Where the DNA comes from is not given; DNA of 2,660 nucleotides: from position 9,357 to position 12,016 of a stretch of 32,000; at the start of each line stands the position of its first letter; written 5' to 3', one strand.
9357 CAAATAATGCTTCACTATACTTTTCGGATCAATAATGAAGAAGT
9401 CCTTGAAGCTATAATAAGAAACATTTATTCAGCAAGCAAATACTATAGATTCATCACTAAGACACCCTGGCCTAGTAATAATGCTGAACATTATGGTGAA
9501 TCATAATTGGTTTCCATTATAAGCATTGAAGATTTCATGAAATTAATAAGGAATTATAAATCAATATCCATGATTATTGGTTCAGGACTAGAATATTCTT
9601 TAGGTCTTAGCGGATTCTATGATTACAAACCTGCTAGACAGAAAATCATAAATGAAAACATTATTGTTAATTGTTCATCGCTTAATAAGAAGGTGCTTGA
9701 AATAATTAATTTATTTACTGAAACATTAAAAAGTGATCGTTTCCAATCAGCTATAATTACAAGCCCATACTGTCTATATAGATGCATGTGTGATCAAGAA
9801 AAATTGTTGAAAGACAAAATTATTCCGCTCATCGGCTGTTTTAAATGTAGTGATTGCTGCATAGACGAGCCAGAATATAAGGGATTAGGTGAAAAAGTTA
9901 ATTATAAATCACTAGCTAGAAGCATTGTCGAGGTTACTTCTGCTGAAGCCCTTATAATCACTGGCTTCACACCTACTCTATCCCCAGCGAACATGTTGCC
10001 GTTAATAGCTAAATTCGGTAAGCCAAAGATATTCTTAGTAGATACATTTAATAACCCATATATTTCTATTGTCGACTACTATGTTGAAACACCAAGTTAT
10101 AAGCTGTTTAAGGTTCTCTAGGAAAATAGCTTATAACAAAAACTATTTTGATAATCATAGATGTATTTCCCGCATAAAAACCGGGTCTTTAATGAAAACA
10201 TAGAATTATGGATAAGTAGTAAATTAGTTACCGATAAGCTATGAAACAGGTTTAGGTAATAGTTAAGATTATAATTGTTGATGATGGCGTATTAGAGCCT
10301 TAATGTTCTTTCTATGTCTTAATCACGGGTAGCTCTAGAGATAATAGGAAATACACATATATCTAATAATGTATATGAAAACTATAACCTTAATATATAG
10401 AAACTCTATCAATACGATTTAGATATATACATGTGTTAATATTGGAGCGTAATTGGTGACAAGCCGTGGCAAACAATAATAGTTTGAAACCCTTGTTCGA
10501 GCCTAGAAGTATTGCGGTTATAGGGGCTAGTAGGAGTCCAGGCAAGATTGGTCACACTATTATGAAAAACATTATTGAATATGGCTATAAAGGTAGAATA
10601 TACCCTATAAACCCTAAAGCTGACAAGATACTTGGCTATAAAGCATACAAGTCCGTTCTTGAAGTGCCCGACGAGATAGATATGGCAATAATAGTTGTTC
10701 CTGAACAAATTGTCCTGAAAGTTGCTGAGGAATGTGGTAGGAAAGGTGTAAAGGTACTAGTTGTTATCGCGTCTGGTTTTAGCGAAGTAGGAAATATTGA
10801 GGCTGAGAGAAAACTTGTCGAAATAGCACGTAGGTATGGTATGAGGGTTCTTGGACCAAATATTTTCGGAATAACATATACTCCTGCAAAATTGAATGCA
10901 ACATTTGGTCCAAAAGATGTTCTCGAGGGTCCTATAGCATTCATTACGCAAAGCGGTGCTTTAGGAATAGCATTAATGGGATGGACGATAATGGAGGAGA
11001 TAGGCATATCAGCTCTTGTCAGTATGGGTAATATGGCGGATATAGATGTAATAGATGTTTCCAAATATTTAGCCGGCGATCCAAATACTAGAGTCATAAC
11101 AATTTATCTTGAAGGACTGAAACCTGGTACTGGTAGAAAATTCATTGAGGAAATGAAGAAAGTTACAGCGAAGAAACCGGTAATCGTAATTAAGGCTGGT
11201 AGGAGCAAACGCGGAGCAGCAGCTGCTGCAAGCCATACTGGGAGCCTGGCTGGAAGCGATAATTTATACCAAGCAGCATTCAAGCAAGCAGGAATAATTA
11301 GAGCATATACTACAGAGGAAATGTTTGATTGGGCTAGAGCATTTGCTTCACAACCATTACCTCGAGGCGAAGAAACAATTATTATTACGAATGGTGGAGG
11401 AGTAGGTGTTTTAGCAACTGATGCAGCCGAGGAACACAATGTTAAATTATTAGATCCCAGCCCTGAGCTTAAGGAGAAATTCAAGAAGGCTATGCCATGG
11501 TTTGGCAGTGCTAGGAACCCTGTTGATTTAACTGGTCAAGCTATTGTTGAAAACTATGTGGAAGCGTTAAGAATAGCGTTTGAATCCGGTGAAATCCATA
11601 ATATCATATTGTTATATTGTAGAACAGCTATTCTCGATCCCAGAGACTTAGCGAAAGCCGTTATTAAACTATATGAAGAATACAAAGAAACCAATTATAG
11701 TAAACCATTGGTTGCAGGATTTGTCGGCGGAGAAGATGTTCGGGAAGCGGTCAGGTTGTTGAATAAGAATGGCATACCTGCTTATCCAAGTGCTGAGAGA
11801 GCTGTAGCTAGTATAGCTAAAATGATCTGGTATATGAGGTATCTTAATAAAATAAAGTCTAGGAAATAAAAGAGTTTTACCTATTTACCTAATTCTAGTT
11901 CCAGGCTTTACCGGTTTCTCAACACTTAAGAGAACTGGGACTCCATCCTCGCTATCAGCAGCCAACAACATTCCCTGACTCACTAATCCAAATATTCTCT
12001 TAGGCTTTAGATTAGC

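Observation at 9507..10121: Sir2-fold protein stripped of catalytic residues, starting on the nucleotide after the helicase stop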

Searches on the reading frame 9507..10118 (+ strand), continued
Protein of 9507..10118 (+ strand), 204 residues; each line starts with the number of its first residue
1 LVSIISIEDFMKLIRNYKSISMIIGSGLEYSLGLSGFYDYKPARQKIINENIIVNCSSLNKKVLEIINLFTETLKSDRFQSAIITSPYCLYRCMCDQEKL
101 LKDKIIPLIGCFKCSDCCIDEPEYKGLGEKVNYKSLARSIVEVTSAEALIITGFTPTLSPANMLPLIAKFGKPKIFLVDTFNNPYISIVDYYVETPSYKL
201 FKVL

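Call 47: search_solved_structures(query=A2, max_evalue=0.001, show_alignments=3)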
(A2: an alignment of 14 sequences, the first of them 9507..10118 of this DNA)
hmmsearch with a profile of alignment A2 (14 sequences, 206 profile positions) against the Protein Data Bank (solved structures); distinct sequences matched with E-value up to 0.001: 93 (the best 60 are shown).
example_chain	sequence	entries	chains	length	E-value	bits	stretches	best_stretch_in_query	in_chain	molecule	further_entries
1m2n_A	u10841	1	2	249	9.6e-29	103.7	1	9-204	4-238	Silent Information Regulator 2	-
4twi_A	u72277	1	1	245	2.7e-28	102.2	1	9-204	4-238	NAD-dependent protein deacylase 1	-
1ici_A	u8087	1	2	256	2.7e-28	102.2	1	8-204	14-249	TRANSCRIPTIONAL REGULATORY PROTEIN, SIR2 FAMILY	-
1m2g_A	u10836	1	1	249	2.8e-28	102.1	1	9-204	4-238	Silent Information Regulator 2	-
1m2k_A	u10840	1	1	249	3.1e-28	102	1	9-204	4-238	Silent Information Regulator 2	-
1m2h_A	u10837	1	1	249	4.8e-28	101.4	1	9-204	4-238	Silent Information Regulator 2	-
1m2j_A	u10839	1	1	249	6.5e-28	101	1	9-204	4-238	Silent Information Regulator 2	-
1ma3_A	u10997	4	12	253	9.8e-26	93.8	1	4-203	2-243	Transcriptional regulatory protein, Sir2 family | NAD-dependent deacetylase 2 | NAD-dependent protein deacylase 2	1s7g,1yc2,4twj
1yc5_A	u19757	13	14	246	1e-22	84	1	6-187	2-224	NAD-dependent deacetylase | NAD-DEPENDENT PROTEIN DEACETYLASE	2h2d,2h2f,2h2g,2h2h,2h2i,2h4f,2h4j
2h4h_A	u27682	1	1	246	2.5e-22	82.7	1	6-187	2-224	NAD-dependent deacetylase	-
2h59_A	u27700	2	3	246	4.4e-22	81.9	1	6-187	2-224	NAD-dependent deacetylase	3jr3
3jwp_A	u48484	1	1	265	1.8e-15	60.3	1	3-191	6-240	Transcriptional regulatory protein sir2 homologue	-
3u31_A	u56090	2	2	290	2.5e-15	59.9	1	3-191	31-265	Transcriptional regulatory protein sir2 homologue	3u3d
5btr_A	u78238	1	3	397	1.2e-11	47.8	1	85-163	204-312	NAD-dependent protein deacetylase sirtuin-1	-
4if6_A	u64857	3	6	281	1.2e-11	47.8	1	85-163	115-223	NAD-dependent protein deacetylase sirtuin-1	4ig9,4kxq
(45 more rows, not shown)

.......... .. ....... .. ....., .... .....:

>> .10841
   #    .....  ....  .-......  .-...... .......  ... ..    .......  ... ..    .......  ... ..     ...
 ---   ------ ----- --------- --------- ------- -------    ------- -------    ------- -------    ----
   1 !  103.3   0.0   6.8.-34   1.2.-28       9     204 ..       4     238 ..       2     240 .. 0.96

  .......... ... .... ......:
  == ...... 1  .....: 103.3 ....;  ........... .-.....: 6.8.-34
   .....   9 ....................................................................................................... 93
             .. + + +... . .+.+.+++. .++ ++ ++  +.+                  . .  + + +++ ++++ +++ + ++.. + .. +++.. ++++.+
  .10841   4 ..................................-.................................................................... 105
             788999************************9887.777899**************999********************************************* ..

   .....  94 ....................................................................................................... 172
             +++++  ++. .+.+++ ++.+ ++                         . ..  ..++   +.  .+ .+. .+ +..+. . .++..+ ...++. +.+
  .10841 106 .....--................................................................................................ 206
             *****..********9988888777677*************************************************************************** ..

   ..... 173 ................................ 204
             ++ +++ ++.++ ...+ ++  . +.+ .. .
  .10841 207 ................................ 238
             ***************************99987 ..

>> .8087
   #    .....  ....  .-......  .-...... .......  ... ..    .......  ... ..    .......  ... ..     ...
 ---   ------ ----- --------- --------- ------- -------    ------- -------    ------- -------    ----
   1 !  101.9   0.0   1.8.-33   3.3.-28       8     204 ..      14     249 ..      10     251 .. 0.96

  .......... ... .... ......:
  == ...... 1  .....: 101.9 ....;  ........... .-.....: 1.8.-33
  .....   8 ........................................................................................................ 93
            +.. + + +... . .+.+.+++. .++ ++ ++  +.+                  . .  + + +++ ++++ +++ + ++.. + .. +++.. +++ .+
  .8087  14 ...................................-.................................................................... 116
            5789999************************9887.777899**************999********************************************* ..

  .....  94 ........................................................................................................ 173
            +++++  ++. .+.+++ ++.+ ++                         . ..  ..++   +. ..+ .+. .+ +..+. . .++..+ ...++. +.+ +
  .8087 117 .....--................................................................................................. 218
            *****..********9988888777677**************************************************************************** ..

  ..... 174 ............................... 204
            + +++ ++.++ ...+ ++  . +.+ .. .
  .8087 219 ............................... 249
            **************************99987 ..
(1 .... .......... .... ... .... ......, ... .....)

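Call 54: search_protein_families(library=padloc, proteins=[window:9507-10118:+, P0016], max_evalue=0.01)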
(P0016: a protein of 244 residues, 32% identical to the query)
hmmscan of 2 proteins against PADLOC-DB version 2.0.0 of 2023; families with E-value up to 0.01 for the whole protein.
window:9507-10118:+ (204 aa): 0 families

P0016 (244 aa): 0 families

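Call 55: search_protein_families(library=pfam, alignment_id=A2, max_evalue=0.01)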
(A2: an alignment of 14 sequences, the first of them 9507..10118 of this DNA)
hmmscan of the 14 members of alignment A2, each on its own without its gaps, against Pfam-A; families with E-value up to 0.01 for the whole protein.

A. member 1, window:9507-10118:+ (204 aa): 0 families

B. families by the number of members that match (of 14 scanned): 4 families
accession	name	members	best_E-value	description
PF02146.23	SIR2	5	8.5e-25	Sir2 family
PF01380.27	SIS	1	0.0018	SIS domain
PF21255.3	DNMT3_ADD_GATA1-like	1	0.0056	DNMT3, ADD PHD zinc finger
PF09723.15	Zn_ribbon_8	1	0.0083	Zinc ribbon domain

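Call 62: search_protein_families(library=ncbifam, proteins=[P0016, P0012], max_evalue=0.00001)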
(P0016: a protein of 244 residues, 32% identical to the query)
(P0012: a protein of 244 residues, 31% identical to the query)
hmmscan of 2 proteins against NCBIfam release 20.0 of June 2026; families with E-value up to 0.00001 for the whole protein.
P0016 (244 aa): 7 families
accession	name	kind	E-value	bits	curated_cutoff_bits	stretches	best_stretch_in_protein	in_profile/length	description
NF001753.0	PRK00481.1-3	subfamily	1.7e-52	177.9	243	1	7-238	3-243/252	NAD-dependent protein deacylase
NF040867.1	prot_deacyl_CobB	equivalog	2.7e-50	170.9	320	1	9-236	2-236/242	NAD-dependent protein deacetylase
NF010736.0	PRK14138.1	equivalog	1.7e-32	112.6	395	1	12-227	6-226/244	NAD-dependent deacetylase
NF001754.0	PRK00481.1-4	equivalog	1.4e-29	102.9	252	1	7-238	5-240/244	NAD-dependent protein deacylase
NF001752.0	PRK00481.1-1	equivalog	3.3e-27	95.6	221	1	9-218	6-219/242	NAD-dependent protein deacylase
NF003738.0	PRK05333.1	equivalog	6.2e-21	74.6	305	2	14-133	23-143/295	NAD-dependent protein deacetylase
NF001755.0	PRK00481.1-5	equivalog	1.1e-17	63.9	318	1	18-200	41-227/278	Sir2 family NAD+-dependent deacetylase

P0012 (244 aa): 7 families
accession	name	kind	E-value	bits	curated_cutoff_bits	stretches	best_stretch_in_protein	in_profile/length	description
NF040867.1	prot_deacyl_CobB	equivalog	2.8e-33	115.2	320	1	42-242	33-240/242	NAD-dependent protein deacetylase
NF001753.0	PRK00481.1-3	subfamily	4.7e-32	110.9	243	1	12-242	7-245/252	NAD-dependent protein deacylase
NF010736.0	PRK14138.1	equivalog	5.8e-25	87.9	395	1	11-230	4-227/244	NAD-dependent deacetylase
NF001752.0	PRK00481.1-1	equivalog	9.7e-25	87.5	221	1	56-236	58-235/242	NAD-dependent protein deacylase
NF001754.0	PRK00481.1-4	equivalog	2.2e-17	63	252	1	42-232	38-232/244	NAD-dependent protein deacylase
NF003738.0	PRK05333.1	equivalog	4.2e-08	32.4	305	0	80-133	89-142/295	NAD-dependent protein deacetylase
NF001755.0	PRK00481.1-5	equivalog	7.1e-06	25.2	318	1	44-189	65-214/278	Sir2 family NAD+-dependent deacetylase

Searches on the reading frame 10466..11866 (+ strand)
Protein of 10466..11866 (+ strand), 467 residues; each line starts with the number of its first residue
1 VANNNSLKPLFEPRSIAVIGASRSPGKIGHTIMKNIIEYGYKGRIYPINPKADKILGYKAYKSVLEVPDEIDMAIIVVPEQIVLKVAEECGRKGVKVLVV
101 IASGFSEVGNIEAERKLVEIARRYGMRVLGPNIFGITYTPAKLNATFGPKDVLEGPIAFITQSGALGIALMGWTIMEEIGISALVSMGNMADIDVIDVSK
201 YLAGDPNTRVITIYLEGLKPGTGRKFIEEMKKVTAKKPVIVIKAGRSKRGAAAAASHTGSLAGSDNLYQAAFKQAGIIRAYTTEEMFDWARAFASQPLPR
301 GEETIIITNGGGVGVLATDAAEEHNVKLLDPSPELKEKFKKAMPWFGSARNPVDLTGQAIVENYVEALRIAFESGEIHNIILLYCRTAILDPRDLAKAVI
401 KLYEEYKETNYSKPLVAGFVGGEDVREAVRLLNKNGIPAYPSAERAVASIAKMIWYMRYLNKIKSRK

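Call 59: search_protein_families(library=pfam, proteins=[window:10466-11866:+], max_evalue=0.001)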
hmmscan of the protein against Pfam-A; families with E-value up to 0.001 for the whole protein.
window:10466-11866:+ (467 aa): 4 families
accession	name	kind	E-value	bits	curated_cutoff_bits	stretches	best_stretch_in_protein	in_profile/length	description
PF13607.11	Succ_CoA_lig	-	4.7e-53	179.1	27.4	1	154-293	1-138/138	Succinyl-CoA ligase like flavodoxin domain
PF19045.5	Ligase_CoA_2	-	2.3e-26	93.2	23.7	1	305-453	2-152/162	Ligase-CoA domain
PF13380.12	CoA_binding_2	-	3.9e-26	92.2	22.8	1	14-137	1-114/116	CoA binding domain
PF02629.25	CoA_binding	-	1.8e-19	70.7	22.3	1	12-104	2-97/97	CoA binding domain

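Call 62: search_protein_families(library=ncbifam, proteins=[window:10466-11866:+], max_evalue=0.00001)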
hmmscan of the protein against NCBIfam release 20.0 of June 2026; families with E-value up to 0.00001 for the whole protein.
window:10466-11866:+ (467 aa): 7 families
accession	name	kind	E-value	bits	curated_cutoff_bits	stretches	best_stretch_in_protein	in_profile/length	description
TIGR02717.1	AcCoA-syn-alpha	equivalog_domain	6.7e-177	588.6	567.15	1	7-454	1-444/447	acetate--CoA ligase alpha subunit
NF045494.1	AcCoALig_Archglob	equivalog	1.2e-116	390.7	1200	1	6-458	217-664/665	acetate--CoA ligase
NF045493.1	HydDutCoALig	equivalog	1.2e-114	384.4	1300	1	9-462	5-455/698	4-hydroxybutyrate--CoA ligase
NF045492.1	HydPropCoALig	equivalog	2.3e-99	333.6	1300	1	4-453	245-693/700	3-hydroxypropionate--CoA ligase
NF004230.0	PRK05678.1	equivalog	1.2e-12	47.7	336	1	26-286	18-280/291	succinate--CoA ligase subunit alpha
TIGR01019.1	sucCoAalpha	subfamily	2.8e-11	43.3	353.2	1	52-284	43-276/286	succinate--CoA ligase subunit alpha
NF004760.0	PRK06091.1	subfamily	3.6e-06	25.8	433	1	53-249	100-292/555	acyl-CoA synthetase FdrA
